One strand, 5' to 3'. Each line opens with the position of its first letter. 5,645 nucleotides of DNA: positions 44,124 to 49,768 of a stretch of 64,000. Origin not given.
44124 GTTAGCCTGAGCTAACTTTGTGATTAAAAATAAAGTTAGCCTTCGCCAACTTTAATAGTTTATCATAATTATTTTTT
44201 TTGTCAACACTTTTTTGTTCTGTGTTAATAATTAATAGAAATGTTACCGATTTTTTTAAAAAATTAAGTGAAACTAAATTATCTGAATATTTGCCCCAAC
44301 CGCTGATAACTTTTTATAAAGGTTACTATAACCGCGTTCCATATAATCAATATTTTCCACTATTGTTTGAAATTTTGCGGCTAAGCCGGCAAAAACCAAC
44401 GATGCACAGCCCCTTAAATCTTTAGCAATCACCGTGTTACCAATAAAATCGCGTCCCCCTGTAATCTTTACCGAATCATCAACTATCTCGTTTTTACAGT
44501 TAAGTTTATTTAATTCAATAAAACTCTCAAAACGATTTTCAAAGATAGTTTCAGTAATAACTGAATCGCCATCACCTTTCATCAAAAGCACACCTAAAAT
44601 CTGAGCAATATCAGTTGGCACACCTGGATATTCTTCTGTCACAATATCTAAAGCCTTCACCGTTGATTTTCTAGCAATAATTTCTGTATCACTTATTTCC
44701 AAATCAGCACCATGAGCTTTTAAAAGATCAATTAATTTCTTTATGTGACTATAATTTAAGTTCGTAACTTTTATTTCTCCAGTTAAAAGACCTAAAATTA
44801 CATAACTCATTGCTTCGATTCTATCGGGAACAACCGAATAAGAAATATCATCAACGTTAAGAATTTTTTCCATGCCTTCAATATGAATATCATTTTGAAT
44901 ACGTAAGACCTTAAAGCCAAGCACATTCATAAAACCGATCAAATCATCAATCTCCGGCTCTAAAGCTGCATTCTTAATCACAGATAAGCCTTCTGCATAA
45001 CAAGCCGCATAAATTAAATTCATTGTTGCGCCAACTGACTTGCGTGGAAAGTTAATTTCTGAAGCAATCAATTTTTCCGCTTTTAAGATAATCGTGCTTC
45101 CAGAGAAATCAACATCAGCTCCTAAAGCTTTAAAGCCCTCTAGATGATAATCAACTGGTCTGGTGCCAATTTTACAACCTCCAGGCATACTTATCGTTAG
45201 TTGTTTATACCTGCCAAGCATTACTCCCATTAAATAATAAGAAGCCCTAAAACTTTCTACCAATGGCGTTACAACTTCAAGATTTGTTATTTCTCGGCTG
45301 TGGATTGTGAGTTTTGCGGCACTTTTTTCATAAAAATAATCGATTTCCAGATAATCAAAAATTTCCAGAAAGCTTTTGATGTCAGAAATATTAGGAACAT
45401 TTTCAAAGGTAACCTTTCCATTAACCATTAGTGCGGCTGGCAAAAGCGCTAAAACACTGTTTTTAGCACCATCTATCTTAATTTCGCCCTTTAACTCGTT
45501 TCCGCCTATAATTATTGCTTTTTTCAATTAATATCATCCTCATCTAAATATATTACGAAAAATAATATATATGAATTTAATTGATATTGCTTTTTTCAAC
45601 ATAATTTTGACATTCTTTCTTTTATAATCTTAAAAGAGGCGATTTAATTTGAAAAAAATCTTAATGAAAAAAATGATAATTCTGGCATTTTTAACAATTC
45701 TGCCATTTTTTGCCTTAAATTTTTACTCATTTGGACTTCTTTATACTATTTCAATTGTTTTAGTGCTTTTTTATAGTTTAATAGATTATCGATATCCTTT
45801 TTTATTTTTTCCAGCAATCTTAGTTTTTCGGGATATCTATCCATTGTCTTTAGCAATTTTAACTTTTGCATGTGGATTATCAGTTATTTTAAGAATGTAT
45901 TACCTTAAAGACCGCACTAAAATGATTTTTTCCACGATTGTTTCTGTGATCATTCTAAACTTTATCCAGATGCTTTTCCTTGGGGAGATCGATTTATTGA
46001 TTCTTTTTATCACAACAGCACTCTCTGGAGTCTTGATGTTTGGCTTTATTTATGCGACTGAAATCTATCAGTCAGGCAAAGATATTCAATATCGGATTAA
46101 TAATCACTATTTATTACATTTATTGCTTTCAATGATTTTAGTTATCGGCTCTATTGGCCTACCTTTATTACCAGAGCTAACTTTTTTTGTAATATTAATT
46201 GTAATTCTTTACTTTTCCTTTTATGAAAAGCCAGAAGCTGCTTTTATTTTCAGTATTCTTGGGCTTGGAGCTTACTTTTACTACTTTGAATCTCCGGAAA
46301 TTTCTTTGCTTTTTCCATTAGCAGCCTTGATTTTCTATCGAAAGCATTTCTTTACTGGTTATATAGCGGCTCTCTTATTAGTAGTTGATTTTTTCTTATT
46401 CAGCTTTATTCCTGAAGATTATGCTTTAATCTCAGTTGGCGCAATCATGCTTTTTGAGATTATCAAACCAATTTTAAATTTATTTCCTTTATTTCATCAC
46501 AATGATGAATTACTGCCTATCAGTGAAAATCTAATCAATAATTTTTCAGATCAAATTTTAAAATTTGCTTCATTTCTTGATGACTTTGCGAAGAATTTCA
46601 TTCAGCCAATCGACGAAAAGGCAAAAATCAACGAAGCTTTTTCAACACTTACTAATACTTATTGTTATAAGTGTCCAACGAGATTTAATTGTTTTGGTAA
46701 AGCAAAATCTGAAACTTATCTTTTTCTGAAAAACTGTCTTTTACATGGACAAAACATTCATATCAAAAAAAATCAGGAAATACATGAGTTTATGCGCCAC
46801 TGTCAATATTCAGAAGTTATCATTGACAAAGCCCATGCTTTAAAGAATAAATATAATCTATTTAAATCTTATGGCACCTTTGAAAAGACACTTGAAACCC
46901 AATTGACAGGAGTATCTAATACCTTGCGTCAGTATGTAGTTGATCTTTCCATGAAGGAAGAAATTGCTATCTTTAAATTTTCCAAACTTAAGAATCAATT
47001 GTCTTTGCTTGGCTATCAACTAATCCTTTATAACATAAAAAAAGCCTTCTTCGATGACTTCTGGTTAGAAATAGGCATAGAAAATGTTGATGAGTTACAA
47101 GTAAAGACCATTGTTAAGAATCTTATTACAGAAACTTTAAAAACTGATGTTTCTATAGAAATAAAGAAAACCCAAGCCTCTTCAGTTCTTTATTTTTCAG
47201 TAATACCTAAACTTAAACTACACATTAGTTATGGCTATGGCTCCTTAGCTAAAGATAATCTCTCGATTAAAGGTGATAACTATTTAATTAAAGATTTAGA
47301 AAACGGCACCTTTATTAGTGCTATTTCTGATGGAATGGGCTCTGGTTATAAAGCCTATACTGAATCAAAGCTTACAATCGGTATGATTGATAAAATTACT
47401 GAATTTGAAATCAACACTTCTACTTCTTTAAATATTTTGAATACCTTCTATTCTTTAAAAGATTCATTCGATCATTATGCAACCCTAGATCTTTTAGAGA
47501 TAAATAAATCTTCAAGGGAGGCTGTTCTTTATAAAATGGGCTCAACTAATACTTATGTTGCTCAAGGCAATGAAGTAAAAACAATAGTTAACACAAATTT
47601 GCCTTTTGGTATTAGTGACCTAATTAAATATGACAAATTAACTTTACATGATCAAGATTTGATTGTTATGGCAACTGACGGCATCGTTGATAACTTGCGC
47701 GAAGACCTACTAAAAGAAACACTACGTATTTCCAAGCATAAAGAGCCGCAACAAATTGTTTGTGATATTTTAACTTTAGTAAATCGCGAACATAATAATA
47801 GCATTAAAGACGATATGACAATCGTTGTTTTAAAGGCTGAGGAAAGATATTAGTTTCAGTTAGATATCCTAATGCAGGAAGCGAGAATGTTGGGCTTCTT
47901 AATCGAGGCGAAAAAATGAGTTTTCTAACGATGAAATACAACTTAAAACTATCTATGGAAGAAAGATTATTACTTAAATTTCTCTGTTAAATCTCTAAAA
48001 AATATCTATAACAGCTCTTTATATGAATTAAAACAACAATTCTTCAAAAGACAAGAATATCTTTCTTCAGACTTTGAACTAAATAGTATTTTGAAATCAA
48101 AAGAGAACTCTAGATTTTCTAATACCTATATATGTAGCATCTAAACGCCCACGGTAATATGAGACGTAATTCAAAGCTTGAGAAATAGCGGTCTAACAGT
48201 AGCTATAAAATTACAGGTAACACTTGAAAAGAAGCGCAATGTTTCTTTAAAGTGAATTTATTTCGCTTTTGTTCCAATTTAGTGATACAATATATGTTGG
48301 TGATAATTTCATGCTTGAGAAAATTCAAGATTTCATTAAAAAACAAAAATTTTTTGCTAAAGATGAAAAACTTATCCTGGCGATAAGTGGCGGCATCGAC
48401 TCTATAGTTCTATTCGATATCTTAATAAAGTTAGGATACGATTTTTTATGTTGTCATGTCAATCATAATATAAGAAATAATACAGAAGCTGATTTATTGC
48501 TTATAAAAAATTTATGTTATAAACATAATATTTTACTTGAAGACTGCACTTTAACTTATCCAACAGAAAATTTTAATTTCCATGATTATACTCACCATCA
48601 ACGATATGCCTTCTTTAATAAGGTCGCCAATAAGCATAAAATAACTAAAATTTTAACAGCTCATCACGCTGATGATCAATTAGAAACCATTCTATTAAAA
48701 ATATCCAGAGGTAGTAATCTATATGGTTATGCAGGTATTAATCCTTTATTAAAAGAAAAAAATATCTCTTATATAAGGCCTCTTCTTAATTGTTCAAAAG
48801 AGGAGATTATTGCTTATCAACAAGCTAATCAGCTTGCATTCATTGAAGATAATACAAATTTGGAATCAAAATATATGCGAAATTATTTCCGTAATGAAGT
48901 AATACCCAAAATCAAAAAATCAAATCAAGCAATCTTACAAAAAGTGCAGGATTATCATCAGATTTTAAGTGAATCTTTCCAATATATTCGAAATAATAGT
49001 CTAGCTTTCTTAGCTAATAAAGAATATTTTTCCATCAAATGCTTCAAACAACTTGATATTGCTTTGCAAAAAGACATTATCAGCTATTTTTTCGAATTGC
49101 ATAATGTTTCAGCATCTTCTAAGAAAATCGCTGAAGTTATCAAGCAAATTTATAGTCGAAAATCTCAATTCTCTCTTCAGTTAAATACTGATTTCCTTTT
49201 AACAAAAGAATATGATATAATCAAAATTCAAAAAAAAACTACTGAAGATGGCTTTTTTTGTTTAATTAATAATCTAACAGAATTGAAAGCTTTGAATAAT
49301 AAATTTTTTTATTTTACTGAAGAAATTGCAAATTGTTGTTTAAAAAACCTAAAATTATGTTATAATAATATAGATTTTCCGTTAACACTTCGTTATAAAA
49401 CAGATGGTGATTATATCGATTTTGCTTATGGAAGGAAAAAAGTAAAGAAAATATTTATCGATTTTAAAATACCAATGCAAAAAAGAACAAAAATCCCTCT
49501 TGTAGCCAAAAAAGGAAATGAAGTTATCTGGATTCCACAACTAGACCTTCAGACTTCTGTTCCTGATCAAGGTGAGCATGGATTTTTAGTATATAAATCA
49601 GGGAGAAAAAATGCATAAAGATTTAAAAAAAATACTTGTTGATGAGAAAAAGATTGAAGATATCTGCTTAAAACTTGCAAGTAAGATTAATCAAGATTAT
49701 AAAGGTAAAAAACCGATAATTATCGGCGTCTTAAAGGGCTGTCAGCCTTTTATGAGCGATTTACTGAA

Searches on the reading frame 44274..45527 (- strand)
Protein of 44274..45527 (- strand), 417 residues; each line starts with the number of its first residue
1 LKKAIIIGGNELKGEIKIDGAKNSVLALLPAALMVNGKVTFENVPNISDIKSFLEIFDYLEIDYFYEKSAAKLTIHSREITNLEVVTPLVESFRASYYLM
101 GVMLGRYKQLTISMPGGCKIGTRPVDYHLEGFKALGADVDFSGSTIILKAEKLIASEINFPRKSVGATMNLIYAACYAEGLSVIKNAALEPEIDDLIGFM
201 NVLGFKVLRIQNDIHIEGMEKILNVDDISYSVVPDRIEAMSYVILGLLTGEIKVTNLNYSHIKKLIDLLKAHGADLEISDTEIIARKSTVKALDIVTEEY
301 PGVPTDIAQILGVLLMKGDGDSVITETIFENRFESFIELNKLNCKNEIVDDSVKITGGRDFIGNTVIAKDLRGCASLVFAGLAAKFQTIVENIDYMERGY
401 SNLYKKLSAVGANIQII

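Call 65: search_protein_families(library=pfam, proteins=[window:44274-45527:-], max_evalue=0.00001)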
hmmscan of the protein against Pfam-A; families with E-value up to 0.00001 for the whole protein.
window:44274-45527:- (417 aa): 1 family
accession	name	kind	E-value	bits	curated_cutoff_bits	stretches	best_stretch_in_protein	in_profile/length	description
PF00275.25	EPSP_synthase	-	2.4e-68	231.2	22.8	1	8-407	3-417/417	EPSP synthase (3-phosphoshikimate 1-carboxyvinyltransferase)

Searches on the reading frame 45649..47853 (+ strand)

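Call 65: search_protein_families(library=pfam, proteins=[window:45649-47853:+], max_evalue=0.00001)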
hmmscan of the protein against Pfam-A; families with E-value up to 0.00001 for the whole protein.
window:45649-47853:+ (734 aa): 2 families
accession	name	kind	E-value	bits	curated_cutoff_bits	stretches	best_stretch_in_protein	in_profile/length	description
PF07228.17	SpoIIE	-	5e-22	79.2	25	1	553-729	3-190/192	Stage II sporulation protein E (SpoIIE)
PF19732.4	SpoIIE_N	-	4.1e-07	29.4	27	1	304-511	355-574/605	Stage II sporulation protein E N-terminal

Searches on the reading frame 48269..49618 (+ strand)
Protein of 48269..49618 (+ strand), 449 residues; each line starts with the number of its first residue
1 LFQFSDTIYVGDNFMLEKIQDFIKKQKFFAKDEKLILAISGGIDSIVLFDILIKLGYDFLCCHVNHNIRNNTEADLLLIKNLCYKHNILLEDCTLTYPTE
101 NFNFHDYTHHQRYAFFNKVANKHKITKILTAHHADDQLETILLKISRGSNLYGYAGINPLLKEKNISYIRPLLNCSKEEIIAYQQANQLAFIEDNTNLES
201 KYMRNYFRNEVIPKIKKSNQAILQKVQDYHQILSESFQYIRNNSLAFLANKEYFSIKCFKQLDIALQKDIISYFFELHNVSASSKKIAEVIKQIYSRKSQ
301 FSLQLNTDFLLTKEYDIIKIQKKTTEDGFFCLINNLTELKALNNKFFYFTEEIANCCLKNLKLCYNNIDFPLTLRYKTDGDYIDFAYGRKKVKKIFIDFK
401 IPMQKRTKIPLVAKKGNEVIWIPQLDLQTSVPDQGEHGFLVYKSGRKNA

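Call 65: search_protein_families(library=pfam, proteins=[window:48269-49618:+], max_evalue=0.00001)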
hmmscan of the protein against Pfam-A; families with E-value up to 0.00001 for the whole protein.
window:48269-49618:+ (449 aa): 2 families
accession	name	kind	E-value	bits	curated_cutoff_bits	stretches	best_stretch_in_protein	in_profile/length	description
PF01171.26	ATP_bind_3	-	7.5e-49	166.4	27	1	34-210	1-182/182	PP-loop family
PF11734.13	TilS_C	-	2.7e-09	36.7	22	1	372-430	1-60/74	TilS substrate C-terminal domain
